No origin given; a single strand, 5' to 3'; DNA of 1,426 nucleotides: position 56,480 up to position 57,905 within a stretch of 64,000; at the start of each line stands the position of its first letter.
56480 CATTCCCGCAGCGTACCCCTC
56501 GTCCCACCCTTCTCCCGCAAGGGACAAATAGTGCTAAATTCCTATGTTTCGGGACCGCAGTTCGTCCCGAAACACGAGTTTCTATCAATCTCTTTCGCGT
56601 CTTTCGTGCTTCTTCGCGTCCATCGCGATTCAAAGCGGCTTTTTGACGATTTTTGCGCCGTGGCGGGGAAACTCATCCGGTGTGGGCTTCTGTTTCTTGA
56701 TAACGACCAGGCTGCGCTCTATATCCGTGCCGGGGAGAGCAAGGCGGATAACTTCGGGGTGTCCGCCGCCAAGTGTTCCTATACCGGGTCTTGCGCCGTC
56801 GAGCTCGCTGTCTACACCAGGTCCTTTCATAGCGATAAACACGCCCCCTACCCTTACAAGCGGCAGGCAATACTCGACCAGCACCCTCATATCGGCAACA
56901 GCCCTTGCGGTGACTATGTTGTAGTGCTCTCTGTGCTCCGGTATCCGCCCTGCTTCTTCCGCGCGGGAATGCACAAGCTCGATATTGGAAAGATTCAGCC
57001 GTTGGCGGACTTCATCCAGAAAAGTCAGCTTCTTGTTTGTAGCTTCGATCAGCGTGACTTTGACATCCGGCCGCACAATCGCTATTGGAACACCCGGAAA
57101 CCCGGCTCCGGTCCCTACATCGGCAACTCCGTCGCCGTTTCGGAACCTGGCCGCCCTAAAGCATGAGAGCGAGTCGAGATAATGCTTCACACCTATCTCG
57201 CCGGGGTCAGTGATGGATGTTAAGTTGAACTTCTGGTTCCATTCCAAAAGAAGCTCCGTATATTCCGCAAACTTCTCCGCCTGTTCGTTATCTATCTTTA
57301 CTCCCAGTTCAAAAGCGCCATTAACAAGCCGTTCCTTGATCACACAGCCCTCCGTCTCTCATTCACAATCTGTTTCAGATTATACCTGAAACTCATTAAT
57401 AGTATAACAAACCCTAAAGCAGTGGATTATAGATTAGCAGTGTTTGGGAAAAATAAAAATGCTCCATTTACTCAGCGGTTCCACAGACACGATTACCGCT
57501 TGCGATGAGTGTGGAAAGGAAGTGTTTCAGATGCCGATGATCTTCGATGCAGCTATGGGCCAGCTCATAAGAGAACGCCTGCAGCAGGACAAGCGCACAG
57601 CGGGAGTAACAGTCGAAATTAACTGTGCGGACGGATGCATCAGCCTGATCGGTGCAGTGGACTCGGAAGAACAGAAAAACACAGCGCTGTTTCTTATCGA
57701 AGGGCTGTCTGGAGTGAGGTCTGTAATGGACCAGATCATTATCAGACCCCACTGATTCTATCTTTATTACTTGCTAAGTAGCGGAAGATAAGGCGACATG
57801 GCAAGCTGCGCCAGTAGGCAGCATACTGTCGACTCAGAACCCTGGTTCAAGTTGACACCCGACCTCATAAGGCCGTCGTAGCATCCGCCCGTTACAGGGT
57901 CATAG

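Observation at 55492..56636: Mrr-type restriction-endonuclease-like gene bracketed by 45-bp direct repeats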

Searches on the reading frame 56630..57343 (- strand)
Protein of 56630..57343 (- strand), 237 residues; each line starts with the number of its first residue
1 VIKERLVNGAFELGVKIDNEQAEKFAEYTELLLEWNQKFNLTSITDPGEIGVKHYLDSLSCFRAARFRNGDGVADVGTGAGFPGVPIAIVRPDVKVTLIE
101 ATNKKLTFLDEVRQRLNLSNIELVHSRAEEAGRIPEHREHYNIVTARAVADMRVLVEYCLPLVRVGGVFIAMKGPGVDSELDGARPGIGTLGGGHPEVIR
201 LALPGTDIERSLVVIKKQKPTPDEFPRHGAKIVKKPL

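Call 8: search_protein_families(library=pfam, proteins=[window:56630-57343:-], max_evalue=0.01)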
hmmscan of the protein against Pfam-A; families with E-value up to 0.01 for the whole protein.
window:56630-57343:- (237 aa): 3 families
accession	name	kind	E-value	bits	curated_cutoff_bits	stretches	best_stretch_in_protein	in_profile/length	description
PF02527.21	GidB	-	1.6e-53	181.3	27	1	21-183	1-158/184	rRNA small subunit methyltransferase G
PF13847.12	Methyltransf_31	-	1.5e-06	28.4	27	1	70-150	4-84/145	Methyltransferase domain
PF05175.20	MTS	-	0.0015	18.6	23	1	70-129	32-91/170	Methyltransferase small domain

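Call 12: find_encoding_contigs(protein=window:56633-57343:-, flank=10000, max_places=10)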
Protein window:56633-57343:- (237 aa): 1 contig read that carries it; 1 place shown.
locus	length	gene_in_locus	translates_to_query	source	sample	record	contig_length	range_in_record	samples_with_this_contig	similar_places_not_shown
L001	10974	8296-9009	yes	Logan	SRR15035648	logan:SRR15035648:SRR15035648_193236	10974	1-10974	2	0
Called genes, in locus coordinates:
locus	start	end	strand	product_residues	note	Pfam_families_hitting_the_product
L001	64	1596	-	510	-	PF03853:YjeF_N, PF01256:Carb_kinase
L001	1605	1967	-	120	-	PF01648:ACPS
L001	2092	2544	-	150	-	PF13581:HATPase_c_2, PF02518:HATPase_c (faint)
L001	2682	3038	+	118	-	-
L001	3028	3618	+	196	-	PF06114:Peptidase_M78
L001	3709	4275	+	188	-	PF01909:NTP_transf_2, PF18765:Polbeta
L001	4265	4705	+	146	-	PF18726:HEPN_SAV_6107 (weak)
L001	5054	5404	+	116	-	PF01740:STAS, PF13466:STAS_2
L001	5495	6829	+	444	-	PF13439:Glyco_transf_4 (weak), PF00534:Glycos_transf_1, PF13692:Glyco_trans_1_4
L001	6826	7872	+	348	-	PF06662:C5-epim_C (faint)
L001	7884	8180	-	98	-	PF04972:BON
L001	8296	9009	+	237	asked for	PF02527:GidB, PF13847:Methyltransf_31 (weak)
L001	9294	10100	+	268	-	PF04471:Mrr_cat, PF01396:Zn_ribbon_Top1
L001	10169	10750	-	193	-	PF00515:TPR_1 (faint), PF07719:TPR_2 (faint), PF13428:TPR_14 (faint), PF14559:TPR_19 (faint), PF13431:TPR_17 (faint)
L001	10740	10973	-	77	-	?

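Call 13: find_related_loci(query=window:56633-57343:-, collection=genome_contigs, flank=6000)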
Query window:56633-57343:- (237 aa) in genome_contigs; peptide patterns used: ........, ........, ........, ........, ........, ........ (x = any residue, [..] = any of these).
315 stretches matched a pattern; 215 encode a relative of the query (tblastn E <= 1e-3); the best 80 are kept; 80 distinct loci.
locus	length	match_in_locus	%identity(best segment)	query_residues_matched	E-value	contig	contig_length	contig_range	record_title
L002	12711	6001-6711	93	1-237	5e-149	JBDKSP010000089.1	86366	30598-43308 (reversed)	MAG: Armatimonadota bacterium isolate 6_bin.213 c_000001289210, whole genome shotgun sequence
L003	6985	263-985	67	4-237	2e-110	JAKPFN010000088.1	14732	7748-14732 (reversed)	MAG: Armatimonadota bacterium isolate JPMR_metabat.12_sub k141_29533, whole genome shotgun sequence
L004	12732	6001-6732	63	2-237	5e-99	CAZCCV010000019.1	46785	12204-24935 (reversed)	MAG TPA_asm: uncultured bacterium isolate binchicken_co39_285 genome assembly, contig: NODE_1765_length_46785_cov_9.4207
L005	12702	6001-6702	48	2-237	5e-71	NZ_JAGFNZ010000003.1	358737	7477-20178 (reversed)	Caproiciproducens faecalis strain AGMB10547 AGMB10547_contigs_03, whole genome shotgun sequence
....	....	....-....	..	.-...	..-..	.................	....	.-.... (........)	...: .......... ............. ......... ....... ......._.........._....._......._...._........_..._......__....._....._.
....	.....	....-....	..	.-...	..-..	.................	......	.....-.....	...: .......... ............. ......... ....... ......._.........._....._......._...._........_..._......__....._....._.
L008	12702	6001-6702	47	2-237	6e-69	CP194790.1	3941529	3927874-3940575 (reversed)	Caproiciproducens sp. R1 chromosome, complete genome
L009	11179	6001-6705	48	1-237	1e-68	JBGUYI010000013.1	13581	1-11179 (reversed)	MAG: Acetivibrionales bacterium isolate ruminal_MAG_481 ruminal_MAG_481_contig_0013, whole genome shotgun sequence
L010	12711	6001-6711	47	1-237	1e-68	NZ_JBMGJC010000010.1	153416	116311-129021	Pelotomaculum propionicicum strain C1 NODE_83_length_153416_cov_14.991571, whole genome shotgun sequence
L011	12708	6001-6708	47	2-237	3e-68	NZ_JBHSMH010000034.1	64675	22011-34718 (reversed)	Cohnella suwonensis strain KACC 13347 velvet_auto_105_34, whole genome shotgun sequence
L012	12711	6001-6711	45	6-237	4e-66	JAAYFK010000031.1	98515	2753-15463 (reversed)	MAG: Clostridiaceae bacterium isolate AS07pgkLD_61 55125_AS07, whole genome shotgun sequence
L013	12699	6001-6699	48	3-237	4e-66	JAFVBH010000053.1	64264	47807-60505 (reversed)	MAG: Clostridia bacterium isolate RGIG5014 Roe_deer_Rumen-5__c354972, whole genome shotgun sequence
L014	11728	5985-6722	48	1-237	1e-65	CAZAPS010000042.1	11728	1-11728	MAG TPA_asm: uncultured Oscillospiraceae bacterium isolate binchicken_co59_824 genome assembly, contig: NODE_12852_lengt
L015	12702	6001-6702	45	4-237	3e-65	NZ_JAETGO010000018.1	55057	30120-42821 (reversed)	Sporosalibacterium faouarense strain SOL3f37 467, whole genome shotgun sequence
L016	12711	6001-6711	43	1-237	4e-65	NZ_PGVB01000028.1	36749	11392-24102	Bacillus sp. T33-2 contig_29, whole genome shotgun sequence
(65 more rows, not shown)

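Call 21: search_protein_families(library=pfam, proteins=[L003:1009-2949:+, L003:3018-4127:-, L004:6746-7885:-, L002:8248-9288:-], max_evalue=0.001)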
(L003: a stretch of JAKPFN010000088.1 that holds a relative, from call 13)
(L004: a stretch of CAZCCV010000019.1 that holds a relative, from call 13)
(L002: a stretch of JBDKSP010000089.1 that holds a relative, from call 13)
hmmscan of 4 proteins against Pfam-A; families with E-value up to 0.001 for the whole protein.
L003:1009-2949:+ (646 aa): 5 families
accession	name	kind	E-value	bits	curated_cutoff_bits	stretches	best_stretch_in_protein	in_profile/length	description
PF00750.26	tRNA-synt_1d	-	1.3e-25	90.6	23.3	2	94-346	3-224/349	tRNA synthetases class I (R), catalytic domain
PF05746.21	DALR_1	-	1.3e-24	87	22.3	1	522-646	1-117/117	DALR anticodon binding domain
PF03485.21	Arg_tRNA_synt_N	-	5.4e-17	62.6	21.5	1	3-83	3-85/85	Arginyl tRNA synthetase N terminal domain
PF00133.28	tRNA-synt_1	-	2.7e-05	23.5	22.7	1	94-170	3-81/414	tRNA synthetases class I (I, L, M and V)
PF01406.26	tRNA-synt_1e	-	0.00013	21.9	27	1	125-160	21-56/301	tRNA synthetases class I (C) catalytic domain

L003:3018-4127:- (369 aa): 1 family
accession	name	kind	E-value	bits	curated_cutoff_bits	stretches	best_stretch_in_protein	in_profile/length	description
PF01808.24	AICARFT_IMPCHas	-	1.9e-56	192.2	25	1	6-296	54-311/311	AICARFT/IMPCHase bienzyme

L004:6746-7885:- (379 aa): 1 family
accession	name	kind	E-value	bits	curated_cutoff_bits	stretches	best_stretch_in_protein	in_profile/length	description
PF01808.24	AICARFT_IMPCHas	-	8.9e-54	183.5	25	1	15-306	54-311/311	AICARFT/IMPCHase bienzyme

L002:8248-9288:- (346 aa): 0 families

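Call 44: find_homologous_proteins(query=window:56633-57343:-, max_evalue=1e-60)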
Query window:56633-57343:- (237 aa): 840 proteins with E <= 1e-60 among 8000 candidates; the best 120 are listed.
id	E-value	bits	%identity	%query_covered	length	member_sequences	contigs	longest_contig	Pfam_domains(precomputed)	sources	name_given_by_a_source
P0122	1.8e-144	497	93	100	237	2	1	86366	PF13847.13,PF02527.22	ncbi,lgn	ncbi:MAG: 16S rRNA (guanine(527)-N(7))-methyltransferase RsmG [Armatimonadota bacterium]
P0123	5.2e-122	423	80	100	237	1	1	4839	PF13847.13,PF02527.22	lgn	-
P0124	1.0e-115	403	75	99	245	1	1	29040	PF13847.13,PF02527.22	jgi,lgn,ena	-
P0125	8.8e-114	397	74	100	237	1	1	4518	PF13847.13,PF02527.22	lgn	-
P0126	2.5e-112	392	72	100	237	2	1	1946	PF13847.13,PF02527.22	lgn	-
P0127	4.5e-103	362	66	100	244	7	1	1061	PF13847.13,PF02527.22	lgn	-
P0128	8.5e-103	361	67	100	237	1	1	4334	PF13847.13,PF02527.22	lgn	-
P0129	3.2e-99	349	65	100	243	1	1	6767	PF13847.13,PF02527.22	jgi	jgi:16S rRNA (guanine527-N7)-methyltransferase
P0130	6.4e-99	348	67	98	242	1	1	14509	PF02527.22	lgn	-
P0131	2.6e-98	346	63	100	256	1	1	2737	PF02527.22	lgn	-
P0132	2.1e-97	343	68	100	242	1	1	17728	PF13847.13,PF02527.22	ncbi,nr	ncbi:MAG: 16S rRNA (guanine(527)-N(7))-methyltransferase RsmG [Armatimonadetes bacterium]|nr:16S rRN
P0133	2.1e-96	340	65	100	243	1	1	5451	PF02527.22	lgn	-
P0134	6.0e-96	338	66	100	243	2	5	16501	PF02527.22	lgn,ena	-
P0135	3.1e-95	336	65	100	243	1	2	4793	PF02527.22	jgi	jgi:16S rRNA (guanine527-N7)-methyltransferase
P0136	5.1e-95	335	64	98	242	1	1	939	PF02527.22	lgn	-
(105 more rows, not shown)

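Call 45: find_encoding_contigs(protein=P0123, flank=5000, max_places=3)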
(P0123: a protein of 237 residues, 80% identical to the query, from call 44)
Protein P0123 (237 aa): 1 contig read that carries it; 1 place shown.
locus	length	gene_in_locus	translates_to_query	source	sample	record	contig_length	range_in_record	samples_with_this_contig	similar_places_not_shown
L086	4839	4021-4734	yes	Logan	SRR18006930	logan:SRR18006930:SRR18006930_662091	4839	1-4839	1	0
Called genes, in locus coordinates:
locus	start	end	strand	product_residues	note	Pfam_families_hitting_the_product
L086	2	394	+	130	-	?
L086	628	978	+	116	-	PF01740:STAS, PF13466:STAS_2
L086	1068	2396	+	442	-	PF13439:Glyco_transf_4, PF00534:Glycos_transf_1, PF13692:Glyco_trans_1_4, PF13524:Glyco_trans_1_2 (weak)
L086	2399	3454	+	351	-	-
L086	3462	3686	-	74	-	PF04972:BON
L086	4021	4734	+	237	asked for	PF02527:GidB, PF13847:Methyltransf_31 (faint)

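Call 46: find_encoding_contigs(protein=P0124, flank=5000, max_places=3)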
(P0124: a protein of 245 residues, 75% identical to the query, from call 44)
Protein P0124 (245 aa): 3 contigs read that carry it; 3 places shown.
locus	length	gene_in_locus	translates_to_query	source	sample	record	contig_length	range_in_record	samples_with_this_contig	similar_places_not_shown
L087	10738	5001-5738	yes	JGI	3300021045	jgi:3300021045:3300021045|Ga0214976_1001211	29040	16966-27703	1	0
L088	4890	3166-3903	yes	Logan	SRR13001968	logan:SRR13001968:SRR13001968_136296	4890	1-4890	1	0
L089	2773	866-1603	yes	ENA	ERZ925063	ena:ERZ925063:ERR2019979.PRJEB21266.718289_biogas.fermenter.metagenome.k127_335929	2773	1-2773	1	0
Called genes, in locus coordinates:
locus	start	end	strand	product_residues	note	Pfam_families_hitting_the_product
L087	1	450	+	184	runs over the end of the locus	-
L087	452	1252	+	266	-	PF00121:TIM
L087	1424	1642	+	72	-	-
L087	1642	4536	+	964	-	PF00005:ABC_tran (faint), PF02463:SMC_N (faint), PF13191:AAA_16 (faint), PF13304:AAA_21 (faint), PF13555:AAA_29 (faint), PF20703:nSTAND1 (faint), PF17760:UvrA_inter, PF17755:UvrA_DNA-bind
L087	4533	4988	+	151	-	PF19794:DUF6278 (weak)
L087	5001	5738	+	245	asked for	PF02527:GidB, PF13847:Methyltransf_31 (weak)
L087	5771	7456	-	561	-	PF09992:NAGPA, PF02369:Big_1 (weak)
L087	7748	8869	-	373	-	-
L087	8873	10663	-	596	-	PF01968:Hydantoinase_A (faint), PF13941:MutL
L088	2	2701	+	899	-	?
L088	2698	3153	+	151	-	PF19794:DUF6278 (weak)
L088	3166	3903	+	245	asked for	PF02527:GidB, PF13847:Methyltransf_31 (weak)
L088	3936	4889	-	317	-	?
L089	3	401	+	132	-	?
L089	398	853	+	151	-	PF19794:DUF6278 (weak)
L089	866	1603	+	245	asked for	PF02527:GidB, PF13847:Methyltransf_31 (weak)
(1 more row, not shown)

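Call 47: find_encoding_contigs(protein=P0125, flank=5000, max_places=3)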
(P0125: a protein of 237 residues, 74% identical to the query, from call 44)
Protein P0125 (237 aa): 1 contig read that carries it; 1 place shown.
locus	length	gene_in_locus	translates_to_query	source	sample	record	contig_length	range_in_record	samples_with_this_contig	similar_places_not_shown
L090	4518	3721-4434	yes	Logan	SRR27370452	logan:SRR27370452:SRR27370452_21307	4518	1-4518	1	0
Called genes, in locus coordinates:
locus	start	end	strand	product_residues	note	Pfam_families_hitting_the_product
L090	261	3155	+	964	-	PF00005:ABC_tran (faint), PF02463:SMC_N (faint), PF13191:AAA_16 (faint), PF13304:AAA_21 (faint), PF13476:AAA_23 (faint), PF13555:AAA_29 (faint), PF17760:UvrA_inter, PF17755:UvrA_DNA-bind, +1 more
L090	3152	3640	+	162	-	PF19794:DUF6278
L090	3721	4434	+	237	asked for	PF02527:GidB, PF13847:Methyltransf_31 (weak)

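Call 69: search_protein_families(library=padloc, proteins=[L002:8248-9288:-], max_evalue=0.01)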
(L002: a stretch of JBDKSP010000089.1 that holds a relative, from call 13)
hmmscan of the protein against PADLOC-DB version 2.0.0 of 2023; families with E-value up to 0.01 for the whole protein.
L002:8248-9288:- (346 aa): 9 families
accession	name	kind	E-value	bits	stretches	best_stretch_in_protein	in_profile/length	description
PDLC04916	PDC-S11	-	6.5e-36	122.1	1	23-321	16-315/358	-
PDLC04915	PDC-S11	-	2.8e-22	77.5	1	17-195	11-193/379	-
PDLC04913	PDC-S11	-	1.9e-18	64.7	1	16-195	10-195/375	-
PDLC04910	PDC-S11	-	1.9e-13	48.4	1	26-199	20-197/359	-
PDLC04909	PDC-S11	-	3.8e-13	47.7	1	66-195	62-194/347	-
PDLC04944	PDC-S18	-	1.1e-06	26.2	1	32-206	23-178/307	-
PDLC04912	PDC-S11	-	2.5e-06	24.9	1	53-102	45-96/313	-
PDLC04914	PDC-S11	-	6.8e-05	20.2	1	58-102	48-93/314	-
PDLC04911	PDC-S11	-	7.2e-05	20.2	1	52-102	44-96/318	-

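Call 70: search_protein_families(library=pfam, proteins=[L002:8248-9288:-], max_evalue=1)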
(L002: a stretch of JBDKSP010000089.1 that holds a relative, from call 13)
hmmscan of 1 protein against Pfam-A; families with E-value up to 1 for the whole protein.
L002:8248-9288:- (346 aa): 3 families
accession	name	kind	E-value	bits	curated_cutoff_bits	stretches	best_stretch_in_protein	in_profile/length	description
PF01939.22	NucS_C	-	0.0016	18.9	24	1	54-101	21-69/124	Endonuclease NucS C-terminal domain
PF09408.15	bCoV_S1_RBD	-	0.13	13.1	25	1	302-338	62-98/181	Betacoronavirus spike glycoprotein S1, receptor binding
PF06319.18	MmcB-like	-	0.15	12.2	22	1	65-88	43-66/148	DNA repair protein MmcB-like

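Call 88: find_encoding_contigs(protein=P0122, flank=10000, max_places=3)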
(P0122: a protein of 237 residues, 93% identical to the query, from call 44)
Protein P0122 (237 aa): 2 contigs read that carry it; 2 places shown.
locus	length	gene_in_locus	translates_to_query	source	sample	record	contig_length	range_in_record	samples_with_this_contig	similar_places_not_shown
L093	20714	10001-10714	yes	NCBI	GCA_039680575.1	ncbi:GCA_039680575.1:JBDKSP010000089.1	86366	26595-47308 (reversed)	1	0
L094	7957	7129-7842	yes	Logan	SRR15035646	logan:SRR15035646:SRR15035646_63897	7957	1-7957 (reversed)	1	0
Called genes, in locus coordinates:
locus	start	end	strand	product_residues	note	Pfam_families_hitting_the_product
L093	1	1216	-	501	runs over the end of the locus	PF16697:Yop-YscD_cpl, PF00498:FHA, PF16697:Yop-YscD_cpl, PF00498:FHA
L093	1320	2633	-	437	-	PF16697:Yop-YscD_cpl, PF00498:FHA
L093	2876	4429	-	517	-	PF03853:YjeF_N, PF01256:Carb_kinase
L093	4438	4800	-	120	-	PF01648:ACPS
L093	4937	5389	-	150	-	PF13581:HATPase_c_2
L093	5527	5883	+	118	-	-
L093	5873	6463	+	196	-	PF06114:Peptidase_M78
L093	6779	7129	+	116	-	PF01740:STAS, PF13466:STAS_2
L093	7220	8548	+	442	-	PF13439:Glyco_transf_4 (weak), PF00534:Glycos_transf_1, PF13692:Glyco_trans_1_4, PF13524:Glyco_trans_1_2 (weak)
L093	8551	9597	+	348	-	PF06662:C5-epim_C (faint)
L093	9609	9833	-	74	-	PF04972:BON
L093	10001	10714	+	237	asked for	PF02527:GidB, PF13847:Methyltransf_31 (weak)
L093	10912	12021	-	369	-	PF01808:AICARFT_IMPCHas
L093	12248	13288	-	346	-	-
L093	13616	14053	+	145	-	PF07681:DoxX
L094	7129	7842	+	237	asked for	PF02527:GidB, PF13847:Methyltransf_31 (weak)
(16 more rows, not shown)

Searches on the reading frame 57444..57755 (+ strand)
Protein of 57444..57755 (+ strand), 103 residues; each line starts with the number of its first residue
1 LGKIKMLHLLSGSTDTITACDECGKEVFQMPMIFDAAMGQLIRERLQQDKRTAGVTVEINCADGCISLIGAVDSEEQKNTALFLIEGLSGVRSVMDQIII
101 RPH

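Call 8: search_protein_families(library=pfam, proteins=[window:57444-57755:+], max_evalue=0.01)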
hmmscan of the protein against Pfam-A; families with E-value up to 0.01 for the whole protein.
window:57444-57755:+ (103 aa): 1 family
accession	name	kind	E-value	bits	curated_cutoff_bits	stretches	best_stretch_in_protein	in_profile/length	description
PF04972.22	BON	-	4.8e-10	40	27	1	40-102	7-69/69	BON domain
